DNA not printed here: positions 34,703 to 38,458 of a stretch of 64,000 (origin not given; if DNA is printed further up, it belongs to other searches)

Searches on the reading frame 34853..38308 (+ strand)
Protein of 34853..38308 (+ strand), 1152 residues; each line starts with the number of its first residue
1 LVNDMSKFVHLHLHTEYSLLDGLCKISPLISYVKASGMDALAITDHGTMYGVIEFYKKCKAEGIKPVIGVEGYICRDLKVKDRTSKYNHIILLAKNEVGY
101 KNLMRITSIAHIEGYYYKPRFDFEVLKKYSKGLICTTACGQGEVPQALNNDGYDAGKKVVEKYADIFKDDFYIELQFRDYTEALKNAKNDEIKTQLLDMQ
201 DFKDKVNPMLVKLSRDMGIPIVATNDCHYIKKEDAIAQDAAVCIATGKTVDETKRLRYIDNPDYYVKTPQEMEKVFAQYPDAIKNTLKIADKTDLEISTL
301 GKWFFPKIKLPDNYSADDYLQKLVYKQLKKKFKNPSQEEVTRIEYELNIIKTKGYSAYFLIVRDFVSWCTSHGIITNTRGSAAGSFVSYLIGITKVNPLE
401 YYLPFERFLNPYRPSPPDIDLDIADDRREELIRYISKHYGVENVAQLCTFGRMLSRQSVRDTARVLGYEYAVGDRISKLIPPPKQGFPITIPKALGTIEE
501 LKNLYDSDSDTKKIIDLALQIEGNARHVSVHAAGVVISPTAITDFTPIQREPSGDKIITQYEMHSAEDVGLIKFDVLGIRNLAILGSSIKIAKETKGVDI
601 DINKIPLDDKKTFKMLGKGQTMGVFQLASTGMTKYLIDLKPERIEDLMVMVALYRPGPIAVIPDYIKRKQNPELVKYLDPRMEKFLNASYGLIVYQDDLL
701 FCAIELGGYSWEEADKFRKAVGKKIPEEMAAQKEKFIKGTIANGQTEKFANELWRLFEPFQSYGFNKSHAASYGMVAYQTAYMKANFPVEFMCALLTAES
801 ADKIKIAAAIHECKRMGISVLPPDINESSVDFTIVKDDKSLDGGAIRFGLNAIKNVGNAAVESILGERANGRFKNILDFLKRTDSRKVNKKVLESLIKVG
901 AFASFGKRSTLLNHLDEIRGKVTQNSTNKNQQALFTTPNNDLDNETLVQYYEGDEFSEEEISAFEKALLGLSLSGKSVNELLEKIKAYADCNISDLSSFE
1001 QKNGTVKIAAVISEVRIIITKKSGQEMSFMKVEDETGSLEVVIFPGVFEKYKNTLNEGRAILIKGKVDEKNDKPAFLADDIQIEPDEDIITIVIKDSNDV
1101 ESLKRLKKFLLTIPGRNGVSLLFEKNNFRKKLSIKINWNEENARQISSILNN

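Call 41: search_protein_families(library=pfam, proteins=[window:34853-38308:+], max_evalue=0.001)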
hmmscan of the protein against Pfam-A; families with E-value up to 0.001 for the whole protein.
window:34853-38308:+ (1152 aa): 6 families
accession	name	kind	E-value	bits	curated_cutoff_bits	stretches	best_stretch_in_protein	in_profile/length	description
PF07733.18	DNA_pol3_alpha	-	1.3e-91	307.3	23.9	1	318-578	1-260/260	Bacterial DNA polymerase III alpha NTPase domain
PF02811.25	PHP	-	2.7e-55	187.6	26.4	1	10-176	1-162/164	PHP domain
PF17657.6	DNA_pol3_finger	-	1.5e-51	174.4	22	1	581-744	1-166/166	Bacterial DNA polymerase III alpha subunit finger domain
PF14579.12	HHH_6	-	3e-30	104.7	25.6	1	817-908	1-87/90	Helix-hairpin-helix motif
PF01336.31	tRNA_anti-codon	-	1.7e-13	50.7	27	1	1006-1083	1-74/75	OB-fold nucleic acid binding domain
PF13742.12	tRNA_anti_2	-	0.00024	21.7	27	1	1003-1068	19-79/95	OB-fold nucleic acid binding domain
